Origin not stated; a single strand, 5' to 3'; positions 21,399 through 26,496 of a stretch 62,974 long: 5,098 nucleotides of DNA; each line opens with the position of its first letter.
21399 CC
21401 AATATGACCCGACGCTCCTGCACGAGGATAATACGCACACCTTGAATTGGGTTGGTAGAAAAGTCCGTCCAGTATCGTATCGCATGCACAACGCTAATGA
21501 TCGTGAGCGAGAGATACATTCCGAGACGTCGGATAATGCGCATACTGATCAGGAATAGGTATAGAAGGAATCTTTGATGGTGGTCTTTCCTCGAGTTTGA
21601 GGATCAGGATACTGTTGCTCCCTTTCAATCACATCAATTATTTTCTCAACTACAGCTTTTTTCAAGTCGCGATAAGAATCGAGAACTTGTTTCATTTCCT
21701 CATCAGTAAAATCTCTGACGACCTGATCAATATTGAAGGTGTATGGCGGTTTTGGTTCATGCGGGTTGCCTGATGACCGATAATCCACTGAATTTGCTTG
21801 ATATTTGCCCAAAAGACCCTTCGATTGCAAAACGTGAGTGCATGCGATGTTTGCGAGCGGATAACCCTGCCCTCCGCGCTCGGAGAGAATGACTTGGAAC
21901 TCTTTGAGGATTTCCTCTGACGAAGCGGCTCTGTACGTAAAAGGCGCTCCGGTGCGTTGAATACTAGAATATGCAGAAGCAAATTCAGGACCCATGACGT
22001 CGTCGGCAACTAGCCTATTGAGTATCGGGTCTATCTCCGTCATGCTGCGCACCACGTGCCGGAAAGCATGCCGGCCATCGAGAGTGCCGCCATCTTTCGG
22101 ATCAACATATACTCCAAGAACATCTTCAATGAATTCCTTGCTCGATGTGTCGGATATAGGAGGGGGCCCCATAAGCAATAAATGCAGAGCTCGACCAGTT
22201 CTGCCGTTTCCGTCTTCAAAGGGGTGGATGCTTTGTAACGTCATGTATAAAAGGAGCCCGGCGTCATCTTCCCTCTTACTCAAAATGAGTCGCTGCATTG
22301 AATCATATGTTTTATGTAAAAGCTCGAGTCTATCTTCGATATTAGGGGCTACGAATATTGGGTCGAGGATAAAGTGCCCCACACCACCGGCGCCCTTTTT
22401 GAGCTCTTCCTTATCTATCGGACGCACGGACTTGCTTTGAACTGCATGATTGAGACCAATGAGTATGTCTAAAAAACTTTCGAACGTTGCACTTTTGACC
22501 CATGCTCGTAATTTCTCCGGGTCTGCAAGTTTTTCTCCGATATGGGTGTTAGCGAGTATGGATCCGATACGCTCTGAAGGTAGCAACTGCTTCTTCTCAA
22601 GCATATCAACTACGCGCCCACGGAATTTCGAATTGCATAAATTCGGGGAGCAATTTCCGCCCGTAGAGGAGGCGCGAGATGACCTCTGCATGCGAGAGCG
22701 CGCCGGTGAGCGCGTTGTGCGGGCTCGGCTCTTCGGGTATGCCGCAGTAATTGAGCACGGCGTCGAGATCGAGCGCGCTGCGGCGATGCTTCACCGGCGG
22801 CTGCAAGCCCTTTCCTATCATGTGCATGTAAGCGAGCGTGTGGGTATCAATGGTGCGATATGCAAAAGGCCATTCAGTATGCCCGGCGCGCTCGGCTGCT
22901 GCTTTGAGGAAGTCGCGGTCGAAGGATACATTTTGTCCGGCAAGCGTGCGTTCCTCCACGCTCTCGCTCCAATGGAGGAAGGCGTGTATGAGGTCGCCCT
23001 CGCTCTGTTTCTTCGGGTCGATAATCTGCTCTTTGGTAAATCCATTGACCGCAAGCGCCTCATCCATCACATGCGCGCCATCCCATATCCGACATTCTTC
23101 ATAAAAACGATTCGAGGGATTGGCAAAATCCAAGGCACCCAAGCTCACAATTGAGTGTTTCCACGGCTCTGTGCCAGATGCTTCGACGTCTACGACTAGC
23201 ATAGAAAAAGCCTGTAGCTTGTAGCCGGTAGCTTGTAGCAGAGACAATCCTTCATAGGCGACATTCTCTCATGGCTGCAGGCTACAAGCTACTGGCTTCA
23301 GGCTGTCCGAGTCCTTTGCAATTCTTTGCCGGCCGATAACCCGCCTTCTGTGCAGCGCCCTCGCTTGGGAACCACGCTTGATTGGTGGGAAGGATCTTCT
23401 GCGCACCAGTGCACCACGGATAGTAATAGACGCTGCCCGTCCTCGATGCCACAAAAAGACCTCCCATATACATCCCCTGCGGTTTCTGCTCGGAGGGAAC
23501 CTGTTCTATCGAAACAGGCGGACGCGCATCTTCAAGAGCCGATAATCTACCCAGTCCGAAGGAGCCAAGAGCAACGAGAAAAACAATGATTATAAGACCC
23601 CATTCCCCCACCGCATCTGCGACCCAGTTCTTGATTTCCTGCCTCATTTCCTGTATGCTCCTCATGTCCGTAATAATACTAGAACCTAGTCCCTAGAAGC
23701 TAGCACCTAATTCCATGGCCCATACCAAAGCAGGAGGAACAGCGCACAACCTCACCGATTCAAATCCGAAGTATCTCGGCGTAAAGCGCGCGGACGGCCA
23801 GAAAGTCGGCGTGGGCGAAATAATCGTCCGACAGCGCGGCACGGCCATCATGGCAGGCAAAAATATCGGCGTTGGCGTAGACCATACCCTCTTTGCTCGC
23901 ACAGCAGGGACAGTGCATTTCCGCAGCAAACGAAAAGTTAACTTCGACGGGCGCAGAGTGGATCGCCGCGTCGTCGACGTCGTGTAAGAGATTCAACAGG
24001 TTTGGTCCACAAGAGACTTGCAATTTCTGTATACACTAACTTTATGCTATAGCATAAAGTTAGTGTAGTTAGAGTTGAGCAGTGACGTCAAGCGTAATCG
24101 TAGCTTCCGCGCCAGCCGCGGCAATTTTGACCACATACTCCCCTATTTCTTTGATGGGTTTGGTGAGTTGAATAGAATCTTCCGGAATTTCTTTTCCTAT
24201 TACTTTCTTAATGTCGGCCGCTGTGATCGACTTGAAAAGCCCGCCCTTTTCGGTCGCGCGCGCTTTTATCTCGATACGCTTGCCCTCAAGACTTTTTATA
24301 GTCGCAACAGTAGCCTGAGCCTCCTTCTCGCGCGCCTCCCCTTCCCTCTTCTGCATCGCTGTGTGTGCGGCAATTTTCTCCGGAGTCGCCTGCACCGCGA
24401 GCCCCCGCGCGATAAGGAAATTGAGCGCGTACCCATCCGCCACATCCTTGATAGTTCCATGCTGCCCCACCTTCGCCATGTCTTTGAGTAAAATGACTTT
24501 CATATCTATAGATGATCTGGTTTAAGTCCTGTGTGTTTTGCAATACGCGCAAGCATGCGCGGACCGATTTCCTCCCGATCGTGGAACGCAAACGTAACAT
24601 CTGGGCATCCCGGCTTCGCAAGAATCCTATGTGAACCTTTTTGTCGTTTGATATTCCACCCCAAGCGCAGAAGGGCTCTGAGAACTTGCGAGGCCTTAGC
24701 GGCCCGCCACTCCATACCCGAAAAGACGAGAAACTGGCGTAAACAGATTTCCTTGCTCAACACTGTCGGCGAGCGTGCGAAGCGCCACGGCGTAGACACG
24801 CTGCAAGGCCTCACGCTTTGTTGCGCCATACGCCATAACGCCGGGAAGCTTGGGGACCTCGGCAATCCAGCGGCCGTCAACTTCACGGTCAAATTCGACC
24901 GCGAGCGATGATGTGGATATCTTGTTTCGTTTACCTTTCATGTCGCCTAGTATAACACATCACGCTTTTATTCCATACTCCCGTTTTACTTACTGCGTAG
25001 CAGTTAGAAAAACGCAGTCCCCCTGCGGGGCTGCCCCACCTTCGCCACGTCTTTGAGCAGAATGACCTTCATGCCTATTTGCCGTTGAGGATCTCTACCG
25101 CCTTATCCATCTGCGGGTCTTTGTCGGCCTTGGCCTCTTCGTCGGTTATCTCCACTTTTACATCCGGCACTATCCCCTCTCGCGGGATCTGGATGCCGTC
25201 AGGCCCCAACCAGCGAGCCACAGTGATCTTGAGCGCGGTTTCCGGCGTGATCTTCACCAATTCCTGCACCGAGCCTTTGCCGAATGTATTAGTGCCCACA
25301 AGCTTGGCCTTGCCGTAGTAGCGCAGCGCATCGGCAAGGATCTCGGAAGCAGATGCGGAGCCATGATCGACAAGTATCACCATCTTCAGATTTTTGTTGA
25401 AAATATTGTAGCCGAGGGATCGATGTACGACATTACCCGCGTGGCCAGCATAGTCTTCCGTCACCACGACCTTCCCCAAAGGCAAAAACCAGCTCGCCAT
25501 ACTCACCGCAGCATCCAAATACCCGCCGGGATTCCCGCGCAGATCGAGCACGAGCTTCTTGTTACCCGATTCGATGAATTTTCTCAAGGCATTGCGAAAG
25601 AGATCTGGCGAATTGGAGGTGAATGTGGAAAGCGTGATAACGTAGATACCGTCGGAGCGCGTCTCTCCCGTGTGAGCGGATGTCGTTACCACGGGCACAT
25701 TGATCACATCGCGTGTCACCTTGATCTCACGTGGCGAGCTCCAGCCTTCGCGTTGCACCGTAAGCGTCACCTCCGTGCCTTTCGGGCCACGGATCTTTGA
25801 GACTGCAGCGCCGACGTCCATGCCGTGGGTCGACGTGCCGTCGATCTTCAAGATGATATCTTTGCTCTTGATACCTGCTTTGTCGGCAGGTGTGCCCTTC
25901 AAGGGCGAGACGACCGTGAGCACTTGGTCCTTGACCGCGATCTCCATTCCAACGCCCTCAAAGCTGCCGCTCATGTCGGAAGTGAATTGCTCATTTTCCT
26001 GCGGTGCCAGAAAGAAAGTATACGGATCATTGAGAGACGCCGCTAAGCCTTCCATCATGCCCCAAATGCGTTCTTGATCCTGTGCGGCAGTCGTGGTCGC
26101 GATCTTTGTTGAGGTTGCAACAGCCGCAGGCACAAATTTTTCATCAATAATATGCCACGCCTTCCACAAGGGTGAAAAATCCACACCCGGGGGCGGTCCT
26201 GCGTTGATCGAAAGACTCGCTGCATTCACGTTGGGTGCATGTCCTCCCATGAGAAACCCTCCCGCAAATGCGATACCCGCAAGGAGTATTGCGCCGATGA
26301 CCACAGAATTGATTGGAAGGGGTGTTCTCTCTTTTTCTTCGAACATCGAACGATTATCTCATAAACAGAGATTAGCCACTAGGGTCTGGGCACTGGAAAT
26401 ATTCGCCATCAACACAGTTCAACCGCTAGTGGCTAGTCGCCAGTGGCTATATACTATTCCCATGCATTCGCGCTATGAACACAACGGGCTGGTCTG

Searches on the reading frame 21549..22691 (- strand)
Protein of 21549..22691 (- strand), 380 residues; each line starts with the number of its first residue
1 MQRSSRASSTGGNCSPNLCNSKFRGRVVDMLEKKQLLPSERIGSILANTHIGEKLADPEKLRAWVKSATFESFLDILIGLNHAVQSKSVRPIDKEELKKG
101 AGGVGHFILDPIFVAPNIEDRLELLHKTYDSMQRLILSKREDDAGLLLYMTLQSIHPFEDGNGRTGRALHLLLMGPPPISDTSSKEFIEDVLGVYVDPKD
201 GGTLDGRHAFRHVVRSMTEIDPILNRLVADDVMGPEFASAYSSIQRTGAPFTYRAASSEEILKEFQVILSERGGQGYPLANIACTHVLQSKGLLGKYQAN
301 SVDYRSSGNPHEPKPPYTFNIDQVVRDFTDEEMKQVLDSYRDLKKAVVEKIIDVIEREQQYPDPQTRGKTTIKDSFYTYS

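Call 98: search_protein_families(library=pfam, proteins=[window:21549-22691:-], max_evalue=0.0001)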
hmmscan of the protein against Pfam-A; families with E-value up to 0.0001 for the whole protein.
window:21549-22691:- (380 aa): 1 family
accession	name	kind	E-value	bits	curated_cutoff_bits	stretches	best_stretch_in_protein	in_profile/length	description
PF02661.23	Fic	-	8e-07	30.3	24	1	132-173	46-92/93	Fic/DOC family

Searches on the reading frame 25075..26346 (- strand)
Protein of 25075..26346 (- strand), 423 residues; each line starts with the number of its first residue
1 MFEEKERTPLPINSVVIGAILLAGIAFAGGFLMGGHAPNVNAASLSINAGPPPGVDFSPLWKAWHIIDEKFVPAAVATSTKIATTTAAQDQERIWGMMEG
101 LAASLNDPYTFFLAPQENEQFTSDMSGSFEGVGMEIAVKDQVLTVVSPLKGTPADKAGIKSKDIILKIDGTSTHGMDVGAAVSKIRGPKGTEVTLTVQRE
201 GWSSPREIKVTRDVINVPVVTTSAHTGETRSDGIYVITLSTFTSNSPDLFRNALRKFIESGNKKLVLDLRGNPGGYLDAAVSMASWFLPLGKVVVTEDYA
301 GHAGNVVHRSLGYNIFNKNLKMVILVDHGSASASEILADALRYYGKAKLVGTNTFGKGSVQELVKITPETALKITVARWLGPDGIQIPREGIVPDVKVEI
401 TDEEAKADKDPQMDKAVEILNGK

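Call 98: search_protein_families(library=pfam, proteins=[window:25075-26346:-], max_evalue=0.0001)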
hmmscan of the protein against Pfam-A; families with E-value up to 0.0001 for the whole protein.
window:25075-26346:- (423 aa): 4 families
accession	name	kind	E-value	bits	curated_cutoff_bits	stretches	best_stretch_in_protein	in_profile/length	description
PF03572.23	Peptidase_S41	-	7.2e-44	149.7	24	1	236-398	4-165/165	Peptidase family S41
PF17820.7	PDZ_6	-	3.2e-12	46.5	27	1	145-199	2-54/54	PDZ domain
PF00595.29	PDZ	-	3.8e-11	43.6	23.2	1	129-198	9-81/81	PDZ domain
PF13180.12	PDZ_2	-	2.7e-09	37.6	27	1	133-208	4-78/80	PDZ domain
